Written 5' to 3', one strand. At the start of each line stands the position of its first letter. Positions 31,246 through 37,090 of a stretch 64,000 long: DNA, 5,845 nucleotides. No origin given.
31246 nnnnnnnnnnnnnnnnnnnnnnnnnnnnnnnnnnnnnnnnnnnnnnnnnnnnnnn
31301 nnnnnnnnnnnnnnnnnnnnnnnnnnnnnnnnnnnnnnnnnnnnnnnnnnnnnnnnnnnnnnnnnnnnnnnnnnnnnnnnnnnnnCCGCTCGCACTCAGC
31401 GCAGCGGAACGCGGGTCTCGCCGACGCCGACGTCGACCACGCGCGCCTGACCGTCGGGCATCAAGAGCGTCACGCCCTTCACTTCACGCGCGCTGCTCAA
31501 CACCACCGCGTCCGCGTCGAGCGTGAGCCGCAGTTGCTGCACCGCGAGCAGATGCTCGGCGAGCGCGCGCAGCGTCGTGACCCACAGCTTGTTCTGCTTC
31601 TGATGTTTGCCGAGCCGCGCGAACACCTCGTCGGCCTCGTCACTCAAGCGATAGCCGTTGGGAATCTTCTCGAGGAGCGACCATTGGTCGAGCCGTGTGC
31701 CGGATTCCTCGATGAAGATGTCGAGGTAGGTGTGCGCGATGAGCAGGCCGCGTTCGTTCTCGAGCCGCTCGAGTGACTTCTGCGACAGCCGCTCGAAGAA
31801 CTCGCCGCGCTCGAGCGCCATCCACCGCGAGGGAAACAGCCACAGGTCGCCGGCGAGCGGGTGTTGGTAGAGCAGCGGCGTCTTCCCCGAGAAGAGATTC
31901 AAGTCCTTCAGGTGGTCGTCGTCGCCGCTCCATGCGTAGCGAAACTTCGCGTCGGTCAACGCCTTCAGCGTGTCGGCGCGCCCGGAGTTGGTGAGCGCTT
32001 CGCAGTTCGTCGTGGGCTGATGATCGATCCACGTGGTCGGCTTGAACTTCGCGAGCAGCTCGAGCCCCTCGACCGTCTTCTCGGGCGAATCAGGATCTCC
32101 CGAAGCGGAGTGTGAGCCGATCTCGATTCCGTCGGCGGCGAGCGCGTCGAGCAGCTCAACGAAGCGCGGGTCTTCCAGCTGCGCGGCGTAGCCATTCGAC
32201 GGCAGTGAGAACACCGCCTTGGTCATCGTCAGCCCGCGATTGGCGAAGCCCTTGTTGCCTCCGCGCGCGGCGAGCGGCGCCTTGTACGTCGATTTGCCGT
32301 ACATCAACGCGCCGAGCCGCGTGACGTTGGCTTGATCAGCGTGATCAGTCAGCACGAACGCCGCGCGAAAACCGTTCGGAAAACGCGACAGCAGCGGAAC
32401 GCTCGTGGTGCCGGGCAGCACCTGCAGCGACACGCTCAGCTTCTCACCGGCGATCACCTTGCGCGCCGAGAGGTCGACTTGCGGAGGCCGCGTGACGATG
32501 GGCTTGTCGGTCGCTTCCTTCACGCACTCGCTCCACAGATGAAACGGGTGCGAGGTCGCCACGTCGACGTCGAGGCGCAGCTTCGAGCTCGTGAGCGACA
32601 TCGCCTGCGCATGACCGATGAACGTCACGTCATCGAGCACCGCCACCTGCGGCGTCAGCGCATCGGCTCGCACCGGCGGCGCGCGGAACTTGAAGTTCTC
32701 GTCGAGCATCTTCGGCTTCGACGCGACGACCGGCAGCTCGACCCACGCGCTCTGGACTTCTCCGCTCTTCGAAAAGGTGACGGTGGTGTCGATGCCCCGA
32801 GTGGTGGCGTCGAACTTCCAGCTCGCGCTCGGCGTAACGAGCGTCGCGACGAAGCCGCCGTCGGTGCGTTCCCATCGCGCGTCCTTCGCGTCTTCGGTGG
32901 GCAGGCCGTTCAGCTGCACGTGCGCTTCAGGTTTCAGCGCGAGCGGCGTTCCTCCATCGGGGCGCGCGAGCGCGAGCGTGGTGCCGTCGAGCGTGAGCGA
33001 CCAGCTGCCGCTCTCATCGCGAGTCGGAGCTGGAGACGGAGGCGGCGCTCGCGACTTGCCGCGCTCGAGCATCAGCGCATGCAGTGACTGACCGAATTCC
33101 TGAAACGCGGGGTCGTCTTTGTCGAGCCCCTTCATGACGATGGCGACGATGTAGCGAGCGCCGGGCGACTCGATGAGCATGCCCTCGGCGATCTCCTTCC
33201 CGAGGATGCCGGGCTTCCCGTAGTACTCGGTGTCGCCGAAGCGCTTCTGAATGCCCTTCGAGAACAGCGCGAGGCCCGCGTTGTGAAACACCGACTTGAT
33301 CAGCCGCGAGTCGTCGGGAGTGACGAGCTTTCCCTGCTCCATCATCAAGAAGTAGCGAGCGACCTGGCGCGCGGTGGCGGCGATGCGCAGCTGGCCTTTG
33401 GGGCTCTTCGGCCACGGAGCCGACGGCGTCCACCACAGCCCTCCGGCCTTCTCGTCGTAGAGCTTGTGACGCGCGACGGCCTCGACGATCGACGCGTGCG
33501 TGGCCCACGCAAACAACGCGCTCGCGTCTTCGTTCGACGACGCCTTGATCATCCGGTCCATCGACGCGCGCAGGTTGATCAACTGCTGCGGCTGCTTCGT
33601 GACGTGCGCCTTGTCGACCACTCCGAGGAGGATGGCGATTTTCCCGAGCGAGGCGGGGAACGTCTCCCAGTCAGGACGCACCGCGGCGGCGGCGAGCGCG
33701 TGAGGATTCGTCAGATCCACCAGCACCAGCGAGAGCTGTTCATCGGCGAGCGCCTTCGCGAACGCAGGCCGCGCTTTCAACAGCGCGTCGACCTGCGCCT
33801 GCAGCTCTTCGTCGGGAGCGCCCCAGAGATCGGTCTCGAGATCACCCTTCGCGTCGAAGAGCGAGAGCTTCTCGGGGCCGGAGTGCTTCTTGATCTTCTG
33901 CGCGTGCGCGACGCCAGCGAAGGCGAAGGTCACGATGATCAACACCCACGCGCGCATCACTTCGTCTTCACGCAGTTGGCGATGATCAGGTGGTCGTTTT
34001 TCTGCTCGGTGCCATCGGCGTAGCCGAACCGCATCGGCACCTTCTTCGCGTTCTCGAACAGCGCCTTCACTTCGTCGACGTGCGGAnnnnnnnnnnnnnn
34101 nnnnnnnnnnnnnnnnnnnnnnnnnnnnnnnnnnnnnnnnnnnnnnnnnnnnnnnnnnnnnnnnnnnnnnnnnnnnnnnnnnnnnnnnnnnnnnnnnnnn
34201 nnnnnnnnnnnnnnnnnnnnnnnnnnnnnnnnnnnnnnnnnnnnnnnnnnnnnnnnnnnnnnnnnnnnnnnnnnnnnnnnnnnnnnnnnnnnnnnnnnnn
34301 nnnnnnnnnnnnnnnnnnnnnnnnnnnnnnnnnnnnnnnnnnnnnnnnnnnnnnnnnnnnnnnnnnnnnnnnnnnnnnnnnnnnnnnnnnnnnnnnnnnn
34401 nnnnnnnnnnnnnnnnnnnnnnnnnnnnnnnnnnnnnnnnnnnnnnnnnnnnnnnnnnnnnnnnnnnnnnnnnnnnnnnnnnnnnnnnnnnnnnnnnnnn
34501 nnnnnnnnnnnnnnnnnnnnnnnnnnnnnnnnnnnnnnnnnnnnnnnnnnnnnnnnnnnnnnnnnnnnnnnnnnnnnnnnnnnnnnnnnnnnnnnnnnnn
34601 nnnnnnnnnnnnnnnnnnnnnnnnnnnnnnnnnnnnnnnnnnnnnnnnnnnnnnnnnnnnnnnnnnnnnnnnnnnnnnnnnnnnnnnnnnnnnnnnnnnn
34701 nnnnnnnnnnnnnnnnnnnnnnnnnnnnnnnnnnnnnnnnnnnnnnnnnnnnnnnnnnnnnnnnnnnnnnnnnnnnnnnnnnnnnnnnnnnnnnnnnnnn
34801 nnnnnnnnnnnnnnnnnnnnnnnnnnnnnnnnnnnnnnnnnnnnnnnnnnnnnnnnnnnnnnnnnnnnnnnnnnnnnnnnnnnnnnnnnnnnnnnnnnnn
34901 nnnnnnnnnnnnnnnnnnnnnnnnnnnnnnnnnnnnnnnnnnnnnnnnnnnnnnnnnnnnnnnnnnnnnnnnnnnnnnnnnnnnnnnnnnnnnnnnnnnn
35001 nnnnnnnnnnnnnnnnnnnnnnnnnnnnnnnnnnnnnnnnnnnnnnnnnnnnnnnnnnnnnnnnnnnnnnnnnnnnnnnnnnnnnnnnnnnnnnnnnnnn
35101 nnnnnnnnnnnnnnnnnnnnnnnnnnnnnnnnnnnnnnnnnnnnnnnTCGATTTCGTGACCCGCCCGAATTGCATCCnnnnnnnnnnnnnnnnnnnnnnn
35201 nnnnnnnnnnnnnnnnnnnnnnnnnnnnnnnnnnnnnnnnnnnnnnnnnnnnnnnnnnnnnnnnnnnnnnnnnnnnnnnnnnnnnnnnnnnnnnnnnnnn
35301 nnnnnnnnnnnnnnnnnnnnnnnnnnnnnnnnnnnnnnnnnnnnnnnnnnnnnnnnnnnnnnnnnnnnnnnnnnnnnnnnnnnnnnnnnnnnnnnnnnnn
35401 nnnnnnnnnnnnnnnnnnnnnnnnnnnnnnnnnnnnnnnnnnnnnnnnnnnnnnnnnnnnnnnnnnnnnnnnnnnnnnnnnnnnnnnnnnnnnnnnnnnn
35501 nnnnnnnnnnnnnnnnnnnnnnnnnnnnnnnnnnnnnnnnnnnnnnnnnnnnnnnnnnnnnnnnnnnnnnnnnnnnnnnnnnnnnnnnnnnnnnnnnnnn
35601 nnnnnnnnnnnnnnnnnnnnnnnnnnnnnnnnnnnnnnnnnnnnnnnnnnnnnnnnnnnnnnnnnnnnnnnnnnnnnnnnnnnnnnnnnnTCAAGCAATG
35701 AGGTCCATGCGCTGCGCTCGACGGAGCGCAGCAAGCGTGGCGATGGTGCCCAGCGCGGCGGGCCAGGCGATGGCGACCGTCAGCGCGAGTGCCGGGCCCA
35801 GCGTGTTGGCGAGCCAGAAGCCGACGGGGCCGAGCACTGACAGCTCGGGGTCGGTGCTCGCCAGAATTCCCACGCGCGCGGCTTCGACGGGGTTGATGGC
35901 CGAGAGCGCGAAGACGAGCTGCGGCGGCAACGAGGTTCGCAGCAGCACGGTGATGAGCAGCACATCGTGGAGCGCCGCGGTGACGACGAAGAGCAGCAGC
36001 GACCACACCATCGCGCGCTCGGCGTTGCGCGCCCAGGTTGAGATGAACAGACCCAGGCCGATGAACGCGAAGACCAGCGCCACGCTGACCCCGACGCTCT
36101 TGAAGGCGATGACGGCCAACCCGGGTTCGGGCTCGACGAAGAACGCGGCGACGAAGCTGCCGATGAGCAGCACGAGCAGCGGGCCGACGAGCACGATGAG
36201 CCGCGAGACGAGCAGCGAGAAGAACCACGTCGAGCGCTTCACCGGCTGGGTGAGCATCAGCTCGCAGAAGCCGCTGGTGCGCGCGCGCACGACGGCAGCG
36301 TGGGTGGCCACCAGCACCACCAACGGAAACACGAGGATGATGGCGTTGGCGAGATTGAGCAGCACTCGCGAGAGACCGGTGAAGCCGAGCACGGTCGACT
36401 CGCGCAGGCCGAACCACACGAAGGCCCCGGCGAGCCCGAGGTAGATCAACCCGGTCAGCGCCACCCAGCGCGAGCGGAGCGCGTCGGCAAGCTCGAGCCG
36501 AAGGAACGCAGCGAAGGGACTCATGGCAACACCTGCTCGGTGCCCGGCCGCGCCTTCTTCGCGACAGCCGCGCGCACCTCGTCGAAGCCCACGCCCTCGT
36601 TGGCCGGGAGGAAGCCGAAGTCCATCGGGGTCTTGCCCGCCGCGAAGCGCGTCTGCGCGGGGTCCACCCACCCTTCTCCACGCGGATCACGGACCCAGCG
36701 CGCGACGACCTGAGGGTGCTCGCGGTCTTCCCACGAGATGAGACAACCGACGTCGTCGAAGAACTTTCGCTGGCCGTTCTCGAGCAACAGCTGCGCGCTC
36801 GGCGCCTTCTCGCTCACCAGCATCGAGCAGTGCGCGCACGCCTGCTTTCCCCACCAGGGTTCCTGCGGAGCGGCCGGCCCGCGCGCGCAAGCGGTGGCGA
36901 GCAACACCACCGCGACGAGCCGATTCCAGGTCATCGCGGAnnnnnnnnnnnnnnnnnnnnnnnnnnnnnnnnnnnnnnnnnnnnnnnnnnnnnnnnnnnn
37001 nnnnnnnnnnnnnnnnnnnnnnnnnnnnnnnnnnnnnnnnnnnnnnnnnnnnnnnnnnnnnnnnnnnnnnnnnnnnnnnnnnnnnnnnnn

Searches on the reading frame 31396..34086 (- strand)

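Call 8: search_protein_families(library=pfam, proteins=[window:31396-34086:-], max_evalue=0.001)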
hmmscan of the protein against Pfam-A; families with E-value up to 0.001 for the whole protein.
window:31396-34086:- (896 aa): 0 families

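Call 80: search_protein_families(library=pfam, proteins=[window:31396-34086:-], max_evalue=0.1)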
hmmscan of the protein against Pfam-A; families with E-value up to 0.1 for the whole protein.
window:31396-34086:- (896 aa): 1 family
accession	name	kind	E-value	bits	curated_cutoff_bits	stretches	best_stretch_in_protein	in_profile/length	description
PF13354.11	Beta-lactamase2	-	0.0011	18.8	22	1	168-317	72-213/214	Beta-lactamase enzyme family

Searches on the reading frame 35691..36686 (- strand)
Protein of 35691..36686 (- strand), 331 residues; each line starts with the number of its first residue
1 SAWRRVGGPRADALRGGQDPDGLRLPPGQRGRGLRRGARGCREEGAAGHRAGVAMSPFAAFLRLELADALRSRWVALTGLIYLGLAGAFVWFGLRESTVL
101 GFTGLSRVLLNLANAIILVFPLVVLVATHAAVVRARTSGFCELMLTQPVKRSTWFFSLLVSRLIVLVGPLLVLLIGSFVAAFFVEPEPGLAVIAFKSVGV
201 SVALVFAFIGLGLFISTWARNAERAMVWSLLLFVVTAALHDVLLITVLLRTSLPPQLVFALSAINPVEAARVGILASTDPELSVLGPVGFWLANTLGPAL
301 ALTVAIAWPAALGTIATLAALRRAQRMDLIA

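Call 8: search_protein_families(library=pfam, proteins=[window:35691-36686:-], max_evalue=0.001)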
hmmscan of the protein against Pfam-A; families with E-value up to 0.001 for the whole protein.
window:35691-36686:- (331 aa): 1 family
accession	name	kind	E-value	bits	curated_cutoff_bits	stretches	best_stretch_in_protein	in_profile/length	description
PF12679.13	ABC2_membrane_2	-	3.4e-12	46.6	27.2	1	62-314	4-275/283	ABC-2 family transporter protein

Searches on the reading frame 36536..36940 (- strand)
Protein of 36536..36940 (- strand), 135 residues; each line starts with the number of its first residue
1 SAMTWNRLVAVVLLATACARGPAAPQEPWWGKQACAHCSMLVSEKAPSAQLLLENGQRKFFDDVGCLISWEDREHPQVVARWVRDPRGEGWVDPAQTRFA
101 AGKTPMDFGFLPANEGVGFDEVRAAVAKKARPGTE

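Call 80: search_protein_families(library=pfam, proteins=[window:36536-36940:-], max_evalue=0.1)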
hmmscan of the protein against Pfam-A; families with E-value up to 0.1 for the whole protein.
window:36536-36940:- (135 aa): 1 family
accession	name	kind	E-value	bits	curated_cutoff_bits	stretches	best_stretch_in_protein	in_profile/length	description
PF05573.18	NosL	-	0.0001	23.1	24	1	32-103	7-82/131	NosL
